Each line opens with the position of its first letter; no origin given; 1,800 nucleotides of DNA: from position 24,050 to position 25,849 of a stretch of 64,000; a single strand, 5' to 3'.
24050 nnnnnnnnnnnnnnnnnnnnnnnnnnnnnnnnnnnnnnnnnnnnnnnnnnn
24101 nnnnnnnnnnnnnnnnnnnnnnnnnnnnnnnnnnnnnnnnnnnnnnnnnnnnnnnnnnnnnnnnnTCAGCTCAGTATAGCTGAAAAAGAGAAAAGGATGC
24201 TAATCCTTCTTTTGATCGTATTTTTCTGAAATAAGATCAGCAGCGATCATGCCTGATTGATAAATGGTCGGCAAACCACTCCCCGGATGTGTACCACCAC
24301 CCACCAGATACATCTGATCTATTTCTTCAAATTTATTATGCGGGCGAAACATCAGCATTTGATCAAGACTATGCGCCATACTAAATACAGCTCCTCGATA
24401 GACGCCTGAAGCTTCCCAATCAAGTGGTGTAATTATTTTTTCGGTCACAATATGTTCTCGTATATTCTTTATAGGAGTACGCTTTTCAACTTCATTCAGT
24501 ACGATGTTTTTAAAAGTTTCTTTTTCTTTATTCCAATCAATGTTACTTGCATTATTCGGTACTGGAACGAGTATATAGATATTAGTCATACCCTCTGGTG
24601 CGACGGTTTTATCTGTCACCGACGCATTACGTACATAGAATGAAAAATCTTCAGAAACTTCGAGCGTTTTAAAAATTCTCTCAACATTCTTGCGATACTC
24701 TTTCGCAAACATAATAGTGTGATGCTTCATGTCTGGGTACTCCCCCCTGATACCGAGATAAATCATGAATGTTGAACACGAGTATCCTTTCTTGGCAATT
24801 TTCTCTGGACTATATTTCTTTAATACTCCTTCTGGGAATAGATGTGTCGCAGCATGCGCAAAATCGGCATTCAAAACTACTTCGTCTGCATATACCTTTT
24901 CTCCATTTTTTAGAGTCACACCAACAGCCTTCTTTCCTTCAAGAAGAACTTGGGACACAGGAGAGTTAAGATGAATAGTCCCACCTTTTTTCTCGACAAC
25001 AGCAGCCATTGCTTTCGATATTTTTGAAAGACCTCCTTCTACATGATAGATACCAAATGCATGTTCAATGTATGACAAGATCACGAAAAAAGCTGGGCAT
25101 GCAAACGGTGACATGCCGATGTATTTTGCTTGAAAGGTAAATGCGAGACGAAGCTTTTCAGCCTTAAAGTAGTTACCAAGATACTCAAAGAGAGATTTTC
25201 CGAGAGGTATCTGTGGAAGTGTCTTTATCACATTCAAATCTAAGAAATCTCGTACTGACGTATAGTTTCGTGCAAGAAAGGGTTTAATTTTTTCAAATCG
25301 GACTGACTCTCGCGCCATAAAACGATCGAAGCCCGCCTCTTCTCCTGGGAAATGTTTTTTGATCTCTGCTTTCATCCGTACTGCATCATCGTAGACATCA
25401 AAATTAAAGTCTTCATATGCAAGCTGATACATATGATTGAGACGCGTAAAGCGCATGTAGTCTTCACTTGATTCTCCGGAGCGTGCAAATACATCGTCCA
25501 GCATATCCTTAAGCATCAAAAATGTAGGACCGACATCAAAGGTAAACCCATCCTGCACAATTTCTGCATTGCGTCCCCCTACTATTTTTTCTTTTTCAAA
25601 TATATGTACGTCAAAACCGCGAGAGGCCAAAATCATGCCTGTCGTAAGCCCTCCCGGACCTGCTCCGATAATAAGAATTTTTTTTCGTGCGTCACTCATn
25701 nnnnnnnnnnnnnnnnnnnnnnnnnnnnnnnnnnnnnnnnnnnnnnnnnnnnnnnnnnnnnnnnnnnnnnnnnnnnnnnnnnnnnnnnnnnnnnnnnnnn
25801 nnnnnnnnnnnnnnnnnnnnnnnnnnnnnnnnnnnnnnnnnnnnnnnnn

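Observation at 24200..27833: CrtI-like desaturase, UbiA prenyltransferase and GT1 glycosyltransferase cluster: possible glycosylated isoprenoid or carotenoid pathway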

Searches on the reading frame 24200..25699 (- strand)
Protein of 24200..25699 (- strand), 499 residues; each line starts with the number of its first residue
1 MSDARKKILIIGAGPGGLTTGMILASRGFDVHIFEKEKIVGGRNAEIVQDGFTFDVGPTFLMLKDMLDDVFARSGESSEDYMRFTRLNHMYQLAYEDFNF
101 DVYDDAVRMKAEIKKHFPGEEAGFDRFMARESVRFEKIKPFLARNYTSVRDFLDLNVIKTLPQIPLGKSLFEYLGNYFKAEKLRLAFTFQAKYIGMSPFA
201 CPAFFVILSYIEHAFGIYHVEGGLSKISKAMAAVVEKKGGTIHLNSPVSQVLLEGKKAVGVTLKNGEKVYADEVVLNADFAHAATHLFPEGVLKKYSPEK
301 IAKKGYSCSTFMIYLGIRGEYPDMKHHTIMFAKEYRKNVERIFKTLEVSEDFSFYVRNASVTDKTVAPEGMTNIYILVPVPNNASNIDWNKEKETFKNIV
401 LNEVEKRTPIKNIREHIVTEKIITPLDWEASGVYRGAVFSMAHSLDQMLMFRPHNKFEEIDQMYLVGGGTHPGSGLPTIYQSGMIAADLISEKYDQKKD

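Call 3: search_protein_families(library=pfam, proteins=[window:24200-25699:-], max_evalue=0.01)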
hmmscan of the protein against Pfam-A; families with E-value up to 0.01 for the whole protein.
window:24200-25699:- (499 aa): 12 families
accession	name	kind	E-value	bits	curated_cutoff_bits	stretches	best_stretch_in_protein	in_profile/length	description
PF01593.30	Amino_oxidase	-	2.7e-31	109.8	19.8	1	16-490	2-442/443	Flavin containing amine oxidoreductase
PF13450.12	NAD_binding_8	-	7.4e-12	45.8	21.9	1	10-62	1-53/68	NAD(P)-binding Rossmann-like domain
PF01266.30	DAO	-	5.4e-11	43.1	27.9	2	7-70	1-71/353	FAD dependent oxidoreductase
PF03486.20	HI0933_like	-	8.3e-07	29.1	50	1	7-41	2-36/244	HI0933-like protein Rossmann domain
PF07992.20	Pyr_redox_2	-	1.4e-06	28.4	26.1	1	7-42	2-38/291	Pyridine nucleotide-disulphide oxidoreductase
PF01494.25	FAD_binding_3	-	2.8e-05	23.9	22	1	7-37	3-33/349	FAD binding domain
PF12831.13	FAD_oxidored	-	0.00014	21.7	27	0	8-44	2-38/416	FAD dependent oxidoreductase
PF00890.30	FAD_binding_2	-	0.00018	21.3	20.4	1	8-42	2-36/414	FAD binding domain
PF01946.23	Thi4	-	0.00028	20.6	26.2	1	6-42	18-55/235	Thi4 family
PF00070.33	Pyr_redox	-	0.0004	21.3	22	0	7-40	1-34/82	Pyridine nucleotide-disulphide oxidoreductase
PF13738.12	Pyr_redox_3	-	0.0024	17.6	30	1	9-40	1-33/305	Pyridine nucleotide-disulphide oxidoreductase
PF00996.24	GDI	-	0.0084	15.1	23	0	223-278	229-284/436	GDP dissociation inhibitor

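Call 4: search_protein_families(library=ncbifam, proteins=[window:24200-25699:-], max_evalue=0.01)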
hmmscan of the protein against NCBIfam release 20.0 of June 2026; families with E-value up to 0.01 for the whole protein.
window:24200-25699:- (499 aa): 85 families (the best 25 are shown)
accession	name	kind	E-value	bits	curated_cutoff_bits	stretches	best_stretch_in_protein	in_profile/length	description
TIGR02734.1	crtI_fam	subfamily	9.8e-140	466.6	238.1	1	9-495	2-493/504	phytoene desaturase family protein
NF058655.1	CrtID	equivalog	6.3e-102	341.9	640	1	8-487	1-478/478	bifunctional phytoene desaturase/3,4-desaturase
NF042421.1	hydcarot_desat_CrtD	equivalog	2.2e-70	237.5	500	1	6-492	2-485/487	1-hydroxycarotenoid 3,4-desaturase CrtD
NF045637.1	carotdesatCrtDProt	equivalog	2.2e-68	231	580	1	8-491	1-483/485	1-hydroxycarotenoid 3,4-desaturase CrtD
TIGR02730.1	carot_isom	equivalog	1.3e-28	100.1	586.9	2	212-490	216-488/493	carotenoid isomerase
TIGR02733.1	desat_CrtD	equivalog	4e-28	98.3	549.7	1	6-490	2-488/492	C-3',4' desaturase CrtD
NF045689.1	BCarotKetCrtO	equivalog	2e-26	92.7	1000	2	349-476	384-523/563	beta-carotene ketolase CrtO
NF005560.0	PRK07233.1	equivalog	1.7e-15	56.8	252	2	7-53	2-48/435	hypothetical protein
NF005548.0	PRK07208.1-4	equivalog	1.8e-14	53.2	389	1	5-91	3-89/488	hypothetical protein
NF005547.0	PRK07208.1-3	equivalog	6.2e-13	48.3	380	1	5-58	4-57/465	hypothetical protein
TIGR03467.1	HpnE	equivalog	9.9e-11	41.6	283.05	1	9-59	2-54/430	hydroxysqualene dehydroxylase HpnE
NF005545.0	PRK07208.1-1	equivalog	3.4e-10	38.9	451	1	5-60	7-63/504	hypothetical protein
NF008845.0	PRK11883.1-5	equivalog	1.5e-08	33.4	560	1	3-63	2-69/468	protoporphyrinogen oxidase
NF005546.0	PRK07208.1-2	equivalog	5.4e-08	31.8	418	1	4-58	3-58/527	hypothetical protein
NF009410.0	PRK12771.1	subfamily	2.1e-07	29.9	516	1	3-42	136-175/566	NAD(P)-binding protein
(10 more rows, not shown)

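Call 14: find_encoding_contigs(protein=window:24200-25699:-, flank=3000, max_places=4)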
Protein window:24200-25699:- (499 aa): no gene with exactly this product is on record in the collection.

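Call 18: find_homologous_proteins(query=window:24200-25699:-)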
Query window:24200-25699:- (499 aa): 7771 proteins with E <= 0.001 among 8000 candidates; the best 120 are listed.
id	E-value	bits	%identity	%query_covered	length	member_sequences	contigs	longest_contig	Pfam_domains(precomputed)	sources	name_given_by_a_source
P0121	0.0e+0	1126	99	100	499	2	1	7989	PF01266.31,PF01593.31,PF13450.13,PF07992.21,PF03486.21,PF12831.14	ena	-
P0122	2.7e-228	777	68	98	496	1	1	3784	PF01946.24,PF01593.31,PF13450.13,PF07992.21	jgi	jgi:phytoene desaturase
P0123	1.4e-225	768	66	100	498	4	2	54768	PF01266.31,PF01593.31,PF13450.13,PF07992.21,PF00070.34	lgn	-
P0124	1.8e-225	767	67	99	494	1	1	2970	PF01946.24,PF01266.31,PF01593.31,PF13450.13,PF07992.21,PF03486.21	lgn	-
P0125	1.9e-221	754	63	96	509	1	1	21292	PF01266.31,PF01593.31,PF13450.13,PF07992.21,PF03486.21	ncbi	-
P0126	2.4e-220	750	63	99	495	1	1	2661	PF01946.24,PF01266.31,PF01593.31,PF13450.13,PF07992.21,PF03486.21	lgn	-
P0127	4.9e-220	749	64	99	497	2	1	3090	PF01946.24,PF01266.31,PF01593.31,PF13450.13,PF07992.21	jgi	-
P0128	1.2e-218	745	64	98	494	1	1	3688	PF01266.31,PF01593.31,PF13450.13,PF07992.21,PF03486.21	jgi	-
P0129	1.4e-214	731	64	99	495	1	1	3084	PF01946.24,PF01593.31,PF13450.13,PF03486.21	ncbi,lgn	-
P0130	2.7e-211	720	63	98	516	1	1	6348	PF01946.24,PF01266.31,PF01593.31,PF13450.13,PF00890.31,PF07992.21,PF00070.34,PF03486.21,PF01134.29,PF01494.26,PF12831.14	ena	-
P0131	3.6e-210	717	63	98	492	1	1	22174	PF01946.24,PF01266.31,PF01593.31,PF13450.13,PF00890.31,PF07992.21,PF03486.21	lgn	-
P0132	2.1e-208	711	61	99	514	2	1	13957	PF01946.24,PF01266.31,PF01593.31,PF13450.13,PF00890.31,PF07992.21,PF00070.34,PF03486.21,PF12831.14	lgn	-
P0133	1.3e-207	708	62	97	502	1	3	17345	PF01946.24,PF01266.31,PF01593.31,PF13450.13,PF07992.21,PF03486.21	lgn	-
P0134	2.3e-206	704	61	99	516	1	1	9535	PF01946.24,PF01266.31,PF01593.31,PF13450.13,PF00890.31,PF07992.21,PF03486.21,PF01494.26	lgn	-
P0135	7.0e-206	703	59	98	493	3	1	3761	PF01946.24,PF01266.31,PF01593.31,PF13450.13,PF00890.31,PF07992.21,PF00070.34,PF03486.21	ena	-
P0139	4.4e-204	697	61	97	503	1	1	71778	PF01266.31,PF01593.31,PF13450.13,PF00890.31,PF07992.21,PF03486.21,PF12831.14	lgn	-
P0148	3.6e-201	687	59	99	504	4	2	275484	PF01946.24,PF01266.31,PF01593.31,PF13450.13,PF00890.31,PF07992.21,PF00070.34,PF03486.21,PF01494.26,PF12831.14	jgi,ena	jgi:phytoene desaturase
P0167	1.4e-195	669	59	98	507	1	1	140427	PF01946.24,PF01593.31,PF13450.13,PF07992.21,PF00070.34,PF03486.21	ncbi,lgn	ncbi:MAG: phytoene desaturase family protein [Patescibacteria group bacterium]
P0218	7.4e-183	627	56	99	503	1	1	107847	PF01946.24,PF01266.31,PF01593.31,PF13450.13,PF00890.31,PF07992.21,PF00070.34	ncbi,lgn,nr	ncbi:phytoene desaturase family protein [Candidatus Micrarchaeota archaeon]|nr:phytoene desaturase f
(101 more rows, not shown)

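Call 21: find_encoding_contigs(protein=P0167, flank=10000, max_places=1)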
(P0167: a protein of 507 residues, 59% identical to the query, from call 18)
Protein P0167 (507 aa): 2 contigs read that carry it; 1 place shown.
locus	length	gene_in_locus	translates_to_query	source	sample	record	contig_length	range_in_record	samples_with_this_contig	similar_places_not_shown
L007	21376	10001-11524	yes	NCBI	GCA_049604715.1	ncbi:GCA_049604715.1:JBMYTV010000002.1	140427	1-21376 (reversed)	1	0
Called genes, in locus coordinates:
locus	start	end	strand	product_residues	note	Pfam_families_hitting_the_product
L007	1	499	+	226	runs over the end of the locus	PF00005:ABC_tran, PF13304:AAA_21 (faint)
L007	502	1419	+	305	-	PF18075:FtsX_ECD, PF02687:FtsX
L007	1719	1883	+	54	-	-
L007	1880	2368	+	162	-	PF07963:N_methyl (weak)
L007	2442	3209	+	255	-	PF13623:SurA_N_2 (weak), PF13624:SurA_N_3, PF09312:SurA_N (weak)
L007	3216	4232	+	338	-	PF18884:TSP3_bac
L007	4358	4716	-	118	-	PF02833:DHHA2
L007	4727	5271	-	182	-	PF01368:DHH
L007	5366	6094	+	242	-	PF00657:Lipase_GDSL (weak), PF13472:Lipase_GDSL_2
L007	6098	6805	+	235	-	PF08713:DNA_alkylation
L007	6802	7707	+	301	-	PF01758:SBF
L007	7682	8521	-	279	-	PF00376:MerR (weak), PF12728:HTH_17, PF02607:B12-binding_2, PF02310:B12-binding (weak)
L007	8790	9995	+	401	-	PF03109:ABC1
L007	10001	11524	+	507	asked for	PF00070:Pyr_redox (faint), PF01593:Amino_oxidase, PF01946:Thi4 (faint), PF03486:HI0933_like (faint), PF07992:Pyr_redox_2 (faint), PF13450:NAD_binding_8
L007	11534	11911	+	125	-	-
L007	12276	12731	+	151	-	-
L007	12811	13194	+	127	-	PF01641:SelR, PF24046:At4g08330 (faint)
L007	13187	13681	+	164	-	PF00702:Hydrolase, PF08282:Hydrolase_3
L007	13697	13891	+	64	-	-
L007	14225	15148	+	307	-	PF01544:CorA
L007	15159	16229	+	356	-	PF21088:MS_channel_1st, PF00924:MS_channel_2nd, PF21082:MS_channel_3rd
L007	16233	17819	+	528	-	PF13632:Glyco_trans_2_3 (weak)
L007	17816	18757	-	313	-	PF00551:Formyl_trans_N, PF02911:Formyl_trans_C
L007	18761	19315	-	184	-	PF01327:Pep_deformylase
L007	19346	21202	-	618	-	PF17764:PriA_3primeBD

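Call 22: find_encoding_contigs(protein=P0218, flank=10000, max_places=1)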
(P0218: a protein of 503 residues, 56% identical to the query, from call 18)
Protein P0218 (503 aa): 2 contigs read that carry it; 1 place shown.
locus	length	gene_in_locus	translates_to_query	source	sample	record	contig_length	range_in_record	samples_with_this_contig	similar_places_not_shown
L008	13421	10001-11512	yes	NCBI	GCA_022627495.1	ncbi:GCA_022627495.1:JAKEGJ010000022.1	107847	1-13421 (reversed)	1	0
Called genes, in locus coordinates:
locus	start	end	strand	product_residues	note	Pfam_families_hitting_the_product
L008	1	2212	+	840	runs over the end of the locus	-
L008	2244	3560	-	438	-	PF20695:UbiD_N (weak), PF01977:UbiD, PF20696:UbiD_C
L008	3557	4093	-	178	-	PF02441:Flavoprotein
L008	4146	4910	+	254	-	PF00696:AA_kinase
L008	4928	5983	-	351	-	-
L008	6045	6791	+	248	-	PF00730:HhH-GPD, PF00633:HHH (weak)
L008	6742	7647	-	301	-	PF00288:GHMP_kinases_N, PF08544:GHMP_kinases_C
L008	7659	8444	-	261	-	PF10869:DUF2666 (weak)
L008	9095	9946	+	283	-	PF01040:UbiA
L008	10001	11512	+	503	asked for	PF00070:Pyr_redox (faint), PF00890:FAD_binding_2 (weak), PF01266:DAO (weak), PF01593:Amino_oxidase, PF01946:Thi4 (faint), PF07992:Pyr_redox_2 (weak), PF13450:NAD_binding_8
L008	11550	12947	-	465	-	-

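Call 23: find_encoding_contigs(protein=P0148, flank=10000, max_places=1)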
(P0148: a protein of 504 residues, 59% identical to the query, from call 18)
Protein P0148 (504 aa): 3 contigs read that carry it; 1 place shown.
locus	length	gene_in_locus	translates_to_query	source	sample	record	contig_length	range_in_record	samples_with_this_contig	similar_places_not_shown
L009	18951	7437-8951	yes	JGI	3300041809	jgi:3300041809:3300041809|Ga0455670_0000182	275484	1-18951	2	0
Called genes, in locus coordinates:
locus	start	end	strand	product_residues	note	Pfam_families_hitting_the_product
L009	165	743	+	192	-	PF04011:LemA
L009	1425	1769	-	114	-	PF01740:STAS, PF13466:STAS_2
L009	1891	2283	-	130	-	PF13581:HATPase_c_2, PF02518:HATPase_c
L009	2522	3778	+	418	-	PF03448:MgtE_N, PF00571:CBS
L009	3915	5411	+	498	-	PF03060:NMO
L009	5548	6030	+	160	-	PF09424:YqeY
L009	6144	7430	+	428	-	PF03109:ABC1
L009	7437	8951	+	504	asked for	PF00070:Pyr_redox (faint), PF00890:FAD_binding_2 (weak), PF01266:DAO (weak), PF01946:Thi4 (weak), PF07992:Pyr_redox_2 (weak), PF12831:FAD_oxidored (weak), PF01593:Amino_oxidase, PF13450:NAD_binding_8, +2 more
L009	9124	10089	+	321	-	-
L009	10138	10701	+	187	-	-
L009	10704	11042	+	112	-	-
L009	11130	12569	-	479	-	PF14321:DUF4382, PF18914:DUF5666 (weak)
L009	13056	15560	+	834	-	PF02837:Glyco_hydro_2_N (weak), PF22666:Glyco_hydro_2_N2, PF00703:Glyco_hydro_2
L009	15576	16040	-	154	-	-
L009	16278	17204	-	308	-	PF00701:DHDPS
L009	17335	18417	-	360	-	PF01263:Aldose_epim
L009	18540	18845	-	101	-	PF05016:ParE_toxin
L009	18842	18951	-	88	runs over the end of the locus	PF03693:ParD_antitoxin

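Call 25: search_solved_structures(query=window:24200-25699:-, max_evalue=0.00001)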
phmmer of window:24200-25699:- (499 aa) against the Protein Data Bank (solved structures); distinct sequences matched with E-value up to 0.00001: 3.
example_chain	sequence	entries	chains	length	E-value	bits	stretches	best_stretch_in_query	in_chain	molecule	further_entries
4dgk_A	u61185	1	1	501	1.5e-78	267.8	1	7-492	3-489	Phytoene dehydrogenase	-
4rep_A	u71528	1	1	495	1.3e-62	215.2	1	6-493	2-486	Gamma-carotene desaturase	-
3ka7_A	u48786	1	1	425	5.4e-14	54.9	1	153-374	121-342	Oxidoreductase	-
